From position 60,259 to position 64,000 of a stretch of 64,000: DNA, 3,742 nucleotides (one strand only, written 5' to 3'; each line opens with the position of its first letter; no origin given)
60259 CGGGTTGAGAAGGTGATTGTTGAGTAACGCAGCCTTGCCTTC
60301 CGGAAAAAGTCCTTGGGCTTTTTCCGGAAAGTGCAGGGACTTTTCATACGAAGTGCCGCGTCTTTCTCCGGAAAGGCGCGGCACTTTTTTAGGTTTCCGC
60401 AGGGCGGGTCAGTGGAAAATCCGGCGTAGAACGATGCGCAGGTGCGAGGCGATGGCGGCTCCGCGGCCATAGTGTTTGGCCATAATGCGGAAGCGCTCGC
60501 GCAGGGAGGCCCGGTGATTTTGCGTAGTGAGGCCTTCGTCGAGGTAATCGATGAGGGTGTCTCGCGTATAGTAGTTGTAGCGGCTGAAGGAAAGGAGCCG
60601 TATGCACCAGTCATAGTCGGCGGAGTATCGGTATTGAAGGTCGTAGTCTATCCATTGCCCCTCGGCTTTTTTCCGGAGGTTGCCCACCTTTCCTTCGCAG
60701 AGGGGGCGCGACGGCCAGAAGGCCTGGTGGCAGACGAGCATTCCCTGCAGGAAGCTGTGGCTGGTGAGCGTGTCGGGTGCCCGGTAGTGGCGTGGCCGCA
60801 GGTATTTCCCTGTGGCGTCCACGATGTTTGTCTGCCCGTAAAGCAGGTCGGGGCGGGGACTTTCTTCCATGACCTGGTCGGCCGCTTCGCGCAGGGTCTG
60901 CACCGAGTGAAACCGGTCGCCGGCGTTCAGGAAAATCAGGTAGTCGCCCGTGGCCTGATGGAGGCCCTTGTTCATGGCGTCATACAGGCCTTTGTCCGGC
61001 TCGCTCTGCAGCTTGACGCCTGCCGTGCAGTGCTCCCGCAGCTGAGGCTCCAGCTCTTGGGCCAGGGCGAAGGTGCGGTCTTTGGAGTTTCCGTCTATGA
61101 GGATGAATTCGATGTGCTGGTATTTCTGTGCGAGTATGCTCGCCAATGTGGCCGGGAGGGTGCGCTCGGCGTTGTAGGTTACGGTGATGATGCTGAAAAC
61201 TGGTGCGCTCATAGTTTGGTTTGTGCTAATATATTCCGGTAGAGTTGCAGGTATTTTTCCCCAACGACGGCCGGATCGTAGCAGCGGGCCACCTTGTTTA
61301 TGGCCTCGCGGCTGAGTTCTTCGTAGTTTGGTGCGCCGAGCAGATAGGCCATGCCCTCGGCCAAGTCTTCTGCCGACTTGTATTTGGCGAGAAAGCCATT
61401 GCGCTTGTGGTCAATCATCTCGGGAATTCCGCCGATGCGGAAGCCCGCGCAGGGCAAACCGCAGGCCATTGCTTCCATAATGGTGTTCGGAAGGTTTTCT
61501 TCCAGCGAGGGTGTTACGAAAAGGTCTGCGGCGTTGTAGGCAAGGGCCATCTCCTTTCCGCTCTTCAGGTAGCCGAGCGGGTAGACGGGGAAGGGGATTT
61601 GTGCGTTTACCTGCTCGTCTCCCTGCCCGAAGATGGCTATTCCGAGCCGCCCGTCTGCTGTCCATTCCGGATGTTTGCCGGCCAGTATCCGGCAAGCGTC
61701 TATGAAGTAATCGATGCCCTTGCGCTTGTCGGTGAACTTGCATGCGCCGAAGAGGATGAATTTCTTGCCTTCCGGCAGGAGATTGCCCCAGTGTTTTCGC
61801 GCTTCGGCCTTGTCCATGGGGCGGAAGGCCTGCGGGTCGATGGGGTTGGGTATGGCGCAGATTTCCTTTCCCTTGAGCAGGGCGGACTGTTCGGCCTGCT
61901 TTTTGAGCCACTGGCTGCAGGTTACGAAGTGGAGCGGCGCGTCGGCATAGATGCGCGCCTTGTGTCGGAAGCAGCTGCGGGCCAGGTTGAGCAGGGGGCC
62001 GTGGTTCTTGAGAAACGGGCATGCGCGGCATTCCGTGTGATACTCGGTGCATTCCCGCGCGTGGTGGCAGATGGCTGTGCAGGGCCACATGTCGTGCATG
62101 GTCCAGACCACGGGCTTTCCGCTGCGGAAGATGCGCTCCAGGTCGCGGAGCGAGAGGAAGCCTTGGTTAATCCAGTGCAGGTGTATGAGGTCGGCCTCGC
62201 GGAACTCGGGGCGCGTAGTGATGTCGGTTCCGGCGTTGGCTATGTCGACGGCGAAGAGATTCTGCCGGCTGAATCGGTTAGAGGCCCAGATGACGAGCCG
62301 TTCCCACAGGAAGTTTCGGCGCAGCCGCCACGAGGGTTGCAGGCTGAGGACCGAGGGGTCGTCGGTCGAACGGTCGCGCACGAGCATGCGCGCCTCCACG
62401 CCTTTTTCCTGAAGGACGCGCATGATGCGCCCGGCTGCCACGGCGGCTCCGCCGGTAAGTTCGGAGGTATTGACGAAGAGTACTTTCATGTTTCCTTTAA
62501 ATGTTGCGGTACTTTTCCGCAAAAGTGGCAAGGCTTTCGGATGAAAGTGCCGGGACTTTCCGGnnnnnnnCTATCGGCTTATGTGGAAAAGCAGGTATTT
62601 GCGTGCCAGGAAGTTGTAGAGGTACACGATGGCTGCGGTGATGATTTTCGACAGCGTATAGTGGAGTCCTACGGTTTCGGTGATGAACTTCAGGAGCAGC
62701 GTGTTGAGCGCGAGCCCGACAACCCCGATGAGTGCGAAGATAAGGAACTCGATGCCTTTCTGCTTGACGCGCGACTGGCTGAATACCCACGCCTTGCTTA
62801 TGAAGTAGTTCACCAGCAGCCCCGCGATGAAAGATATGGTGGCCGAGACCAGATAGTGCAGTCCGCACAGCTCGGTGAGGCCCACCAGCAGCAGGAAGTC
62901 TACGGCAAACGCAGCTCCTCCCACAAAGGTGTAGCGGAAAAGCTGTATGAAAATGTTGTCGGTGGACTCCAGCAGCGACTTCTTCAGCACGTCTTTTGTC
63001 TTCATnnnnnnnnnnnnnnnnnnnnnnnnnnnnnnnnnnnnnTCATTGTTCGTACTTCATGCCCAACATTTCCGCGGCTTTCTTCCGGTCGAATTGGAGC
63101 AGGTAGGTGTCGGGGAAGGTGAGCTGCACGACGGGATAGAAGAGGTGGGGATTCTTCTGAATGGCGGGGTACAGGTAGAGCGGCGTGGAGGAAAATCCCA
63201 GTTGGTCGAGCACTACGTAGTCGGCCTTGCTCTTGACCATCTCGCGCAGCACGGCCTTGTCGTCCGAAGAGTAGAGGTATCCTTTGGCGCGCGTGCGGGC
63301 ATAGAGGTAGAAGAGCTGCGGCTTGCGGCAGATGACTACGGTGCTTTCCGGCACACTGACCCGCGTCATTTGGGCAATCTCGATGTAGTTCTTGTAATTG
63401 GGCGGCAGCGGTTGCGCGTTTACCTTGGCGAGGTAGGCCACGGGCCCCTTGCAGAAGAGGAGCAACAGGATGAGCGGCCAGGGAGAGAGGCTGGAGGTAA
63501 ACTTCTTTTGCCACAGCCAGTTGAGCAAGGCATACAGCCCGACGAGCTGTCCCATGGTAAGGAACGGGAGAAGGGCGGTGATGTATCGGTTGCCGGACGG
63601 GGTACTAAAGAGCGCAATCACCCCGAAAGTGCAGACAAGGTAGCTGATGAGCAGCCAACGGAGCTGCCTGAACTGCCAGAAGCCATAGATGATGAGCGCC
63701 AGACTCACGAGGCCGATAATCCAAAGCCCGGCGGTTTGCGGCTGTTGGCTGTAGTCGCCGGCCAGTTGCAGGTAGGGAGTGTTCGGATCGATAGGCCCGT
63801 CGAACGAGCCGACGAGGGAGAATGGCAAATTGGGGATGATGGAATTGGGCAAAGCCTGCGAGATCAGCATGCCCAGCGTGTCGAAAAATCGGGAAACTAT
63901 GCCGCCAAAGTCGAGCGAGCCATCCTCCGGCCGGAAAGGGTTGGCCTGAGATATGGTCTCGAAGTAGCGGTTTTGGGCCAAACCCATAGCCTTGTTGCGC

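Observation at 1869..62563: Dispersed palindromic intergenic repeat family phased at ~21-23 bp (REP/BIME-like, regulator array, or promoter-derived?)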

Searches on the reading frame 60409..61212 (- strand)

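Call 13: search_protein_families(library=pfam, proteins=[window:60409-61212:-])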
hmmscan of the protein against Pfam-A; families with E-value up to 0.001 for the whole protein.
window:60409-61212:- (267 aa): 3 families
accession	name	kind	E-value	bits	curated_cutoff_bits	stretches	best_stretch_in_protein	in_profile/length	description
PF00535.33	Glycos_transf_2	-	4e-21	76.1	23.3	1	7-166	1-157/168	Glycosyl transferase family 2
PF10111.15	Glyco_tranf_2_2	-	4.4e-05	23.6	27.3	1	26-147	19-143/276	Glycosyltransferase like family 2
PF13641.12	Glyco_tranf_2_3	-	0.00012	22.7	27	1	6-97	3-95/230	Glycosyltransferase like family 2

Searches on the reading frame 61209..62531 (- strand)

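Call 13: search_protein_families(library=pfam, proteins=[window:61209-62531:-])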
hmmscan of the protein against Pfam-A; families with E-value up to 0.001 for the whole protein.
window:61209-62531:- (440 aa): 5 families
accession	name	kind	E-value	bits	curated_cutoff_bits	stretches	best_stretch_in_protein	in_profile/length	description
PF13692.12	Glyco_trans_1_4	-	3.6e-25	89.3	27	1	265-398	9-140/142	Glycosyl transferases group 1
PF00534.26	Glycos_transf_1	-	1.4e-21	77.2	26.4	1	247-405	6-160/172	Glycosyl transferases group 1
PF13439.12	Glyco_transf_4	-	9.5e-13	49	28.5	1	27-234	2-169/170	Glycosyltransferase Family 4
PF20706.3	GT4-conflict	-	9.3e-05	22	26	1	253-374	195-321/385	Family 4 Glycosyltransferase in conflict systems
PF13579.12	Glyco_trans_4_4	-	0.00024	21.9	29.7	1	27-152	1-108/158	Glycosyl transferase 4-like domain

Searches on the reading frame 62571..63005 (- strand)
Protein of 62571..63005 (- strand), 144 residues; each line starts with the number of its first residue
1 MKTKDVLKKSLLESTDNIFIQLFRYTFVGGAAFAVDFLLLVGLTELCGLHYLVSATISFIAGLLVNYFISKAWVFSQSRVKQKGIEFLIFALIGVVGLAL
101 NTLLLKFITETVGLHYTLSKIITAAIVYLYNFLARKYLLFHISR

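Call 45: search_protein_families(library=pfam, max_evalue=0.1, proteins=[window:62571-63005:-])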
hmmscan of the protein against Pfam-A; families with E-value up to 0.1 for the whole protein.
window:62571-63005:- (144 aa): 1 family
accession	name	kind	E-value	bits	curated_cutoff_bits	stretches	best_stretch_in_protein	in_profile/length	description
PF04138.20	GtrA_DPMS_TM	-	7.2e-25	87.9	26.1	1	24-140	1-117/117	GtrA/DPMS, transmembrane domain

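Call 78: find_encoding_contigs(protein=window:62571-63005:-, flank=3000, max_places=10)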
Protein window:62571-63005:- (144 aa): 2 contigs read that carry it; 2 places shown.
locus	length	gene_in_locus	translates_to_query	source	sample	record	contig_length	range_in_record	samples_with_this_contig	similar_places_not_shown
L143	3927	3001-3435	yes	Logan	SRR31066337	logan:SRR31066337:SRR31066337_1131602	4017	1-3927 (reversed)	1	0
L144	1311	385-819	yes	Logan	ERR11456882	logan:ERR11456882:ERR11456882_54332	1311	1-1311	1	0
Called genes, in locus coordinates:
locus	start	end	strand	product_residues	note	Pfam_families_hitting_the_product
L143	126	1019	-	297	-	-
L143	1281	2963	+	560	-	PF02366:PMT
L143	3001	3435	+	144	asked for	PF04138:GtrA_DPMS_TM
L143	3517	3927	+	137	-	?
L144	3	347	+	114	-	?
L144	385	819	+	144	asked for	PF04138:GtrA_DPMS_TM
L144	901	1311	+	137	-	?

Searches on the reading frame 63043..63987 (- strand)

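Call 13: search_protein_families(library=pfam, proteins=[window:63043-63987:-])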
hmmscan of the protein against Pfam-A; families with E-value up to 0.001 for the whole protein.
window:63043-63987:- (314 aa): 0 families

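Call 45: search_protein_families(library=pfam, max_evalue=0.1, proteins=[window:63043-63987:-])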
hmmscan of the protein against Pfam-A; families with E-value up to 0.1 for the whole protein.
window:63043-63987:- (314 aa): 1 family
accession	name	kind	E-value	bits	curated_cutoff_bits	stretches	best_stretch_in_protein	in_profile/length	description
PF06724.16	DUF1206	-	0.0069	16.9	26.2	1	84-108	42-66/70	Domain of Unknown Function (DUF1206)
